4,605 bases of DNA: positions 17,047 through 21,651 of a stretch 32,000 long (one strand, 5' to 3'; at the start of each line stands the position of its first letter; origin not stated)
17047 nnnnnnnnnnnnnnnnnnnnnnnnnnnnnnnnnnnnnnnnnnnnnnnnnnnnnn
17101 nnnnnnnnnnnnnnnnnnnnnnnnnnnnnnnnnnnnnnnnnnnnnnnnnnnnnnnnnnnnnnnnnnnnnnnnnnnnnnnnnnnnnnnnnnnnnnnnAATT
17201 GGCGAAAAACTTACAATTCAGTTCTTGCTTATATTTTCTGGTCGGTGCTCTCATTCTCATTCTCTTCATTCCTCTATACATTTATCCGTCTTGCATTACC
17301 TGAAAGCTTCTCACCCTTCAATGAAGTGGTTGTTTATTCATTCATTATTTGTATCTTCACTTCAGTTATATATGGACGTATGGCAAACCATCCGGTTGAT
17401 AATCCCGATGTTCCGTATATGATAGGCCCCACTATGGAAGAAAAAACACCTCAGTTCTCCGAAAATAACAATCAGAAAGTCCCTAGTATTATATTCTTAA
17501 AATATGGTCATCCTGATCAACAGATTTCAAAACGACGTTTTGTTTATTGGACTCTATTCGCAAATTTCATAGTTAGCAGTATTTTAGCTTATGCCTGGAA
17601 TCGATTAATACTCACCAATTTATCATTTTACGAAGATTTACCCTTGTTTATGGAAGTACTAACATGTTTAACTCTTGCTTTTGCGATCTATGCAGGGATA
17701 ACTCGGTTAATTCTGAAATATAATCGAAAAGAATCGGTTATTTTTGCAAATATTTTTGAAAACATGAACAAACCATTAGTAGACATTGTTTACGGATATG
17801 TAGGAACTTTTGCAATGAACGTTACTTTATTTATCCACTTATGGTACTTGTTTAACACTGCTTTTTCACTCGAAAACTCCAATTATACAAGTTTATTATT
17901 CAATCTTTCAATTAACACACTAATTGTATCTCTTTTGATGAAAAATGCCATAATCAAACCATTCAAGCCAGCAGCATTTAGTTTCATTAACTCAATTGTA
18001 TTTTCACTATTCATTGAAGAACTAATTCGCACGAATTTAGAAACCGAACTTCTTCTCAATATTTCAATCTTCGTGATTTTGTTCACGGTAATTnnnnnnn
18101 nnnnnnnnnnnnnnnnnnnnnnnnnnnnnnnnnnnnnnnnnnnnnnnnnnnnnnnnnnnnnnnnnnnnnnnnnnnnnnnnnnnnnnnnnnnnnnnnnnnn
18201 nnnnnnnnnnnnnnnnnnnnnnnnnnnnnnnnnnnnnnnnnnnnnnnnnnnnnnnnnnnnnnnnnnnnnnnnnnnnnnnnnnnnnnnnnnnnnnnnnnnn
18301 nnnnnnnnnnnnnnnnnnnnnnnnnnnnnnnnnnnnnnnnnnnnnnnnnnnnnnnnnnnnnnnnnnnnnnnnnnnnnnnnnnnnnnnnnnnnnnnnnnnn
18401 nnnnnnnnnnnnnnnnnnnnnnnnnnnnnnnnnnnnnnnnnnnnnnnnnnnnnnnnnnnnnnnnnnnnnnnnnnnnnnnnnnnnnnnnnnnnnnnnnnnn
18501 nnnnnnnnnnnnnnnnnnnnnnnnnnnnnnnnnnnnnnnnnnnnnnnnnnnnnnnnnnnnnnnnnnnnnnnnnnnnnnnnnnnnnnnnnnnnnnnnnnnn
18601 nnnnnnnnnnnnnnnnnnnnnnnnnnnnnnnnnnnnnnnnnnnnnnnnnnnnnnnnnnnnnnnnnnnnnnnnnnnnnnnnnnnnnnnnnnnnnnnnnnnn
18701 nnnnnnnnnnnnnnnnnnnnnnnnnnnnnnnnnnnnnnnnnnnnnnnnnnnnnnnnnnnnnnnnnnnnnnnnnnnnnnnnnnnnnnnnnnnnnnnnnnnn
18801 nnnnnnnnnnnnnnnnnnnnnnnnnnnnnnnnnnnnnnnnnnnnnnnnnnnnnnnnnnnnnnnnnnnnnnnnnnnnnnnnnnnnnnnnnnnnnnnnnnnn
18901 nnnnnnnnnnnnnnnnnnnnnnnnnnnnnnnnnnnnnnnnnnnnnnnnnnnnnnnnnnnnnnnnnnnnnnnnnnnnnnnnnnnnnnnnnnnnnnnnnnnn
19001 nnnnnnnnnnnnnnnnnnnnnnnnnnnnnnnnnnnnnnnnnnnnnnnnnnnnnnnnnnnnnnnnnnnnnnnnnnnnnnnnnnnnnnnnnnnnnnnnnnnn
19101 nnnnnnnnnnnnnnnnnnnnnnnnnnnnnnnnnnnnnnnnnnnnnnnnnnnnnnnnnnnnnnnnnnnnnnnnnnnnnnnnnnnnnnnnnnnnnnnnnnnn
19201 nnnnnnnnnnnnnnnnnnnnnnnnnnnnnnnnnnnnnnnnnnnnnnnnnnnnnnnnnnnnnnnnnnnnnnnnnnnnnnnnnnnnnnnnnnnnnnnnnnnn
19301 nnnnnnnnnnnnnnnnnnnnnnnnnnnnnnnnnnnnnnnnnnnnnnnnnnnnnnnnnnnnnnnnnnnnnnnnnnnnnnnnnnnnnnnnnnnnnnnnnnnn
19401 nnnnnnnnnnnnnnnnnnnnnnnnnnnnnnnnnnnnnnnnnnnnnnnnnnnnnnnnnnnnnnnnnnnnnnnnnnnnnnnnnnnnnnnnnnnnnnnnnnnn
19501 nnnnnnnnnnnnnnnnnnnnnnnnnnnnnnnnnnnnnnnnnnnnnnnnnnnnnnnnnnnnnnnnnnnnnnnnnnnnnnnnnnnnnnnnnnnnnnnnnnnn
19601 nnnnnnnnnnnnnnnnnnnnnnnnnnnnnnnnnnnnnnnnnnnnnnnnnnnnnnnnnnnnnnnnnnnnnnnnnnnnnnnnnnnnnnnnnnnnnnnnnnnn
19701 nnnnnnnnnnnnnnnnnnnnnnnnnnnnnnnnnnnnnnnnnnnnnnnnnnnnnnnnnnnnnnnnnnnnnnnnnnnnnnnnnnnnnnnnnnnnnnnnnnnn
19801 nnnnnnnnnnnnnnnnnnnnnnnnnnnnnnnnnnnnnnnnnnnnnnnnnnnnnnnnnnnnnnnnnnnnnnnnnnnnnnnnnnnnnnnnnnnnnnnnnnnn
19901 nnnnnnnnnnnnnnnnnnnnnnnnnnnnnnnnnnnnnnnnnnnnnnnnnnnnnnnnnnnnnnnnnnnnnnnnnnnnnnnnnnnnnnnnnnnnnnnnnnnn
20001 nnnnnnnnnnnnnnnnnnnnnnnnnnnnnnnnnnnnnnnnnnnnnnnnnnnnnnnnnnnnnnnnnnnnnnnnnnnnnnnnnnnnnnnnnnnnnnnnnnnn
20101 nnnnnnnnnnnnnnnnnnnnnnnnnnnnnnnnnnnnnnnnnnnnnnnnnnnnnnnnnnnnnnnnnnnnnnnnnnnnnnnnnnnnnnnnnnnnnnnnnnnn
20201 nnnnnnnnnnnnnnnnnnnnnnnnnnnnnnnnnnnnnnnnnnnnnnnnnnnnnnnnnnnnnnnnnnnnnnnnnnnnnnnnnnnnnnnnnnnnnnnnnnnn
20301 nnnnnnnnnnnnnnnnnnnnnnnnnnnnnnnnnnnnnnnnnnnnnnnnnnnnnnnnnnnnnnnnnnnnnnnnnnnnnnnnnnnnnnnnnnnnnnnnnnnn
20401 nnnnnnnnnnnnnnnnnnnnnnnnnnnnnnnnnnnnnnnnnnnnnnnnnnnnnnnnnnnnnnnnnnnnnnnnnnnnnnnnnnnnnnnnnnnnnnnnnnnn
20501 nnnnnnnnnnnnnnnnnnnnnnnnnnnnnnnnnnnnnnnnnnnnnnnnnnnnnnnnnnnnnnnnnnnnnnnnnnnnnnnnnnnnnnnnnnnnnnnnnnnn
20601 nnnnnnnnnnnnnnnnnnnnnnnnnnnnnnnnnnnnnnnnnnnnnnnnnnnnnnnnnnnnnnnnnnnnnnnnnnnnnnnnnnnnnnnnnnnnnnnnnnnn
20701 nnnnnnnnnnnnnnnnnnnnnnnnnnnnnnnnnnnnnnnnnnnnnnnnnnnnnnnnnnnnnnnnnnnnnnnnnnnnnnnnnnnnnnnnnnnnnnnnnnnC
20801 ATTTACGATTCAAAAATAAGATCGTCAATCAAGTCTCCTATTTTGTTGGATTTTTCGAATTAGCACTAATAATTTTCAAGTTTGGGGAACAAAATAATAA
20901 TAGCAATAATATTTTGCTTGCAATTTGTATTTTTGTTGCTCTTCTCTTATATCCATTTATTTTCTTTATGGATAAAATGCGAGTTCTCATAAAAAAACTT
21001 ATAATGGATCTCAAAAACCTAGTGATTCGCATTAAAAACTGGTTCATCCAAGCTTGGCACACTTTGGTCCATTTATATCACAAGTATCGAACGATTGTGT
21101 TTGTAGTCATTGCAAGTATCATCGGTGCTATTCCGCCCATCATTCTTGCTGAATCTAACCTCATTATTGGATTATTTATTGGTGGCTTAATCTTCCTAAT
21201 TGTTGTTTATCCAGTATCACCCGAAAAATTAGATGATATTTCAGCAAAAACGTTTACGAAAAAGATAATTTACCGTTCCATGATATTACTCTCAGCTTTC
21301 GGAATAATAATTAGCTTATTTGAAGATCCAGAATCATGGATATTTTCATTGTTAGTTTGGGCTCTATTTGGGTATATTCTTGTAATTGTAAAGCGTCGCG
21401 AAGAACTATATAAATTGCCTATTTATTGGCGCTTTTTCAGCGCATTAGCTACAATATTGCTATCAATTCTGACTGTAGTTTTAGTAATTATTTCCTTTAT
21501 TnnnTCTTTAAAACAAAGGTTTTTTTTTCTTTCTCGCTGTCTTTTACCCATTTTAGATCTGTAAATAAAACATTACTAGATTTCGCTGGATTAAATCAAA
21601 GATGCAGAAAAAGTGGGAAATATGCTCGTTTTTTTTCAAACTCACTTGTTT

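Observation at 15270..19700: Phase-exact 897-nt (299-codon) tandem repeats forming 8-TM modules with conserved polar motifs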

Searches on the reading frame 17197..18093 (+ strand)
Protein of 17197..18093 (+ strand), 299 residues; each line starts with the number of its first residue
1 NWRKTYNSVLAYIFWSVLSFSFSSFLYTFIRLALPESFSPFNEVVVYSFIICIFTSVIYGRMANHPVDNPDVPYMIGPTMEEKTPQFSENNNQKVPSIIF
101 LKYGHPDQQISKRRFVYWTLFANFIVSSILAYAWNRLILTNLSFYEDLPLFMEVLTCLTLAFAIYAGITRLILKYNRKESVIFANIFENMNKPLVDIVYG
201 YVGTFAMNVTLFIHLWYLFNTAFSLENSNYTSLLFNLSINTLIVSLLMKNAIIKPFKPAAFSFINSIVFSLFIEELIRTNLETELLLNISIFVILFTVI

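Call 41: predict_structure(alignment_id=A1)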
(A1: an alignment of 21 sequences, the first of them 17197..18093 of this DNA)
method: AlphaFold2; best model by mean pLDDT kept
length: 299 residues; sequences in the alignment: 21
mean_pLDDT: 82.8   pTM: 0.75
mean pLDDT of the five models: 82.8, 82.1, 81.9, 81.7, 81.4
residues with pLDDT >= 90: 144; 70-90: 106; 50-70: 18; < 50: 31
segments of 3 or more residues with pLDDT < 50: 71-100
pLDDT, mean of each block of 10 residues (from residue 1): 72 91 93 81 88 93 70 41 39 44 72 91 94 84 72 91 95 90 79 90 94 91 92 96 93 87 93 92 87 87
secondary structure, 60 per line:
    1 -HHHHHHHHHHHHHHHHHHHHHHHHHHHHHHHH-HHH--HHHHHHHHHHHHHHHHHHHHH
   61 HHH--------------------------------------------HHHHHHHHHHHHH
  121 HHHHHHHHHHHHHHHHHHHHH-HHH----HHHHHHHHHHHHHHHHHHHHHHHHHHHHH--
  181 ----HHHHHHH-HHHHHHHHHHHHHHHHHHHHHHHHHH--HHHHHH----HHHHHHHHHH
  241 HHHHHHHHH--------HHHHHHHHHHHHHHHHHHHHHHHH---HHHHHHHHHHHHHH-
elements in order: H2-33 H40-63 H108-141 H150-178 H185-191 H193-218 H221-226 H231-249 H258-281 H285-298

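Call 43: search_protein_representatives(alignment_id=A1)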
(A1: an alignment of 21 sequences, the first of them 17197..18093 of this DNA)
Query: 21 sequences, 293 profile positions. Proteins with E-value up to 0.001 (for the whole library): 10; up to 1e-10: 8; up to 1e-30: 7. The best 10 are listed.
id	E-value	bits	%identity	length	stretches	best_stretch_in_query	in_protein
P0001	0.0e+00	1375.6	-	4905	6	1-293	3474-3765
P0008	1.1e-170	583.1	-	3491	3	1-291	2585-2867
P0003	1.9e-166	569.3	-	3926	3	1-292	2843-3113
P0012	4.6e-91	321.8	-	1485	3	2-293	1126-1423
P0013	2.1e-79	283.6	-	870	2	1-293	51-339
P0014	9.6e-63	228.9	-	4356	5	5-290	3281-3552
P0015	3.9e-41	157.9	-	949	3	7-293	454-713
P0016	6.6e-17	78.4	-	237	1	50-271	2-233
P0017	5.0e-10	55.8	-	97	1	117-192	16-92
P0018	7.5e-10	55.2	-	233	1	6-215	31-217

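Call 45: fold_search(model_id=the predicted structure, library=pdb)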
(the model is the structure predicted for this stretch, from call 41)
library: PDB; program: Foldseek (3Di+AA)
matches with E <= 10: 43; with E <= 0.001: 0
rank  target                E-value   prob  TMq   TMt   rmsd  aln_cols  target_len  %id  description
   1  4y21                  8.2e-01  0.12  0.17  0.12  24.5       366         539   13  Crystal Structure of Munc13-1 MUN domain (released 2015-06-10)
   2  7bpu_A                2.5e+00  0.14  0.23  0.25  16.4       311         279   11  Structural and mechanistic insights into the biosynthesis of Digeranylgeranylglyceryl phosphate synthase in membranes (released 2021-04-14)
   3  8xn1_A                2.7e+00  0.12  0.19  0.18  12.4       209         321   15  Cryo-EM structure of human ZnT3, in the presence of zinc, determined in an inward-facing conformation (released 2024-10-30)
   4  9h95_A                3.5e+00  0.23  0.24  0.23   9.7       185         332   11  YnaI in closed conformation purified in DDM with additional lipids showing ligand-filled pockets (released 2025-09-24)
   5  4gyo_B                3.8e+00  0.04  0.13  0.12  21.1       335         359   10  Crystal Structure of Rap Protein Complexed with Competence and Sporulation Factor (released 2013-04-03)
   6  9jj1_A                4.2e+00  0.12  0.21  0.20  12.3       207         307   14  Cryo-EM structure of human ZnT3 (released 2025-06-04)
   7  5ys9_A                4.2e+00  0.08  0.19  0.11  15.1       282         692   14  Crystal structure of acyl-coA oxidase3 from Yarrowia lipolytica (released 2018-02-28)
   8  8oqy_C                4.4e+00  0.08  0.18  0.22  17.6       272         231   12  Structure of apo form of human gamma-secretase PSEN1 APH-1B isoform reconstituted into lipid nanodisc (released 2024-04-24)
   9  7d76_R                4.6e+00  0.08  0.22  0.24  18.4       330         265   12  Cryo-EM structure of the beclomethasone-bound adhesion receptor GPR97-Go complex (released 2021-02-03)
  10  8evm_A                5.0e+00  0.10  0.21  0.25  18.5       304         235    9  De novo design of chlorophyll special pair containing protein assemblies (released 2024-05-15)
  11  6q6g_Y                5.0e+00  0.03  0.13  0.09  22.2       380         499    9  Cryo-EM structure of the APC/C-Cdc20-Cdk2-cyclinA2-Cks2 complex, the D1 box class (released 2019-09-11)
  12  5uf7                  5.2e+00  0.03  0.14  0.10  24.8       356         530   12  CRYSTAL STRUCTURE OF MUNC13-1 MUN DOMAIN (released 2017-02-15)
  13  8waf                  5.5e+00  0.08  0.15  0.19  15.1       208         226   12  Crystal structure of the C-terminal fragment (residues 756-982 with the C864S mutation) of Arabidopsis thaliana CHUP1 (released 2024-01-17)
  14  7pru_A                5.5e+00  0.06  0.18  0.12  20.5       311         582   13  Structure of CtAtm1 in the inward-facing partially occluded with cargo bound (released 2022-08-10)
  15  5waq                  6.0e+00  0.04  0.13  0.17  16.9       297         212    8  Structure of BamD from Neisseria gonorrhoeae (released 2017-12-06)
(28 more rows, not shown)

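Call 51: search_solved_structures(query=A1, max_evalue=10)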
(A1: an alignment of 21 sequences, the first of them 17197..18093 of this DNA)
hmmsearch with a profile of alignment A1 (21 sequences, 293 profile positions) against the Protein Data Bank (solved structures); distinct sequences matched with E-value up to 10: 0.

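Call 52: search_protein_families(library=pfam, alignment_id=A1, max_evalue=10)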
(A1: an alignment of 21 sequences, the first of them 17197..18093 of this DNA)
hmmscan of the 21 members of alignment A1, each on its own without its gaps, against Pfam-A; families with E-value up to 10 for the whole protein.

A. member 1, window:17197-18093:+ (299 aa): 1 family
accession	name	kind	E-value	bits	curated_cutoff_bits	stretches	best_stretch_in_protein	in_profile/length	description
PF17307.7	Smim3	-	0.037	14.1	25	1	44-69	32-57/60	Small integral membrane protein 3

B. families by the number of members that match (of 21 scanned): 11 families
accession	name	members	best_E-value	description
PF17307.7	Smim3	1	0.037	Small integral membrane protein 3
PF22285.2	DUF6962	1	0.051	Family of unknown function (DUF6962)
PF04341.17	DUF485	1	0.06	Protein of unknown function, DUF485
PF02532.19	PsbI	1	0.091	Photosystem II reaction centre I protein (PSII 4.8 kDa protein)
PF18245.6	XRN1_DBM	1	0.14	5-3 exonuclease XRN1 DCP1-binding motif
PF02960.20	K1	1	0.2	K1 glycoprotein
PF04689.18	S1FA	1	0.3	DNA binding protein S1FA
PF01988.24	VIT1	1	1.4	VIT family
PF16020.10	Deltameth_res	1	1.5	Deltamethrin resistance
PF03647.18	Tmemb_14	1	1.7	Transmembrane proteins 14C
PF07835.17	COX4_pro_2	1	5.2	Bacterial aa3 type cytochrome c oxidase subunit IV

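Call 76: search_protein_families(library=ncbifam, proteins=[window:17197-18093:+], max_evalue=1)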
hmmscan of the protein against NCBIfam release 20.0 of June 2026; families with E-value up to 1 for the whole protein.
window:17197-18093:+ (299 aa): 0 families

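Call 82: find_related_loci(query=window:17197-18093:+, collection=metagenome_contigs, flank=10000)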
Query window:17197-18093:+ (299 aa) in metagenome_contigs; peptide patterns used: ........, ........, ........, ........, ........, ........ (x = any residue, [..] = any of these).
110 stretches matched a pattern, but none encodes a relative of the query by tblastn (E <= 1e-3).

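Call 84: find_related_loci(query=A3, collection=metagenome_contigs, flank=10000)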
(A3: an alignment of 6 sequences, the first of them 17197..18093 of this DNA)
Query A3 (299 aa) in metagenome_contigs; peptide patterns used: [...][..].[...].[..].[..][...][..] (x = any residue, [..] = any of these).
78 stretches matched a pattern, but none encodes a relative of the query by tblastn (E <= 1e-3).

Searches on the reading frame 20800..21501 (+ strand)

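Call 76: search_protein_families(library=ncbifam, proteins=[window:20800-21501:+], max_evalue=1)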
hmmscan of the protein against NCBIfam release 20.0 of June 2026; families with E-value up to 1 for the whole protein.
window:20800-21501:+ (234 aa): 2 families
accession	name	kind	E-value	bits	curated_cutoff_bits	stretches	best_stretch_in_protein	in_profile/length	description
NF041554.1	SA1362_fam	subfamily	0.00043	20.4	42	1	155-198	2-45/70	SA1362 family protein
NF050117.1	aa3_CtaC_Actin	exception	0.65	9.2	250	1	180-233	49-101/244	aa3-type cytochrome oxidase subunit II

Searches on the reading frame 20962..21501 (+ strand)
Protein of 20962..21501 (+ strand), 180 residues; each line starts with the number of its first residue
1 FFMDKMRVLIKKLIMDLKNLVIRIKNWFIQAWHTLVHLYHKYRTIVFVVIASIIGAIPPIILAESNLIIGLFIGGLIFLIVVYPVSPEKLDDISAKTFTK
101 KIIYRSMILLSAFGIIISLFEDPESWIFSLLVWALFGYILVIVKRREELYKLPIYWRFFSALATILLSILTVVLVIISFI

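Call 77: find_homologous_proteins(query=window:20962-21501:+, max_evalue=0.001)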
Query window:20962-21501:+: 363 candidates shared short words with the query, none scored E <= 0.001.
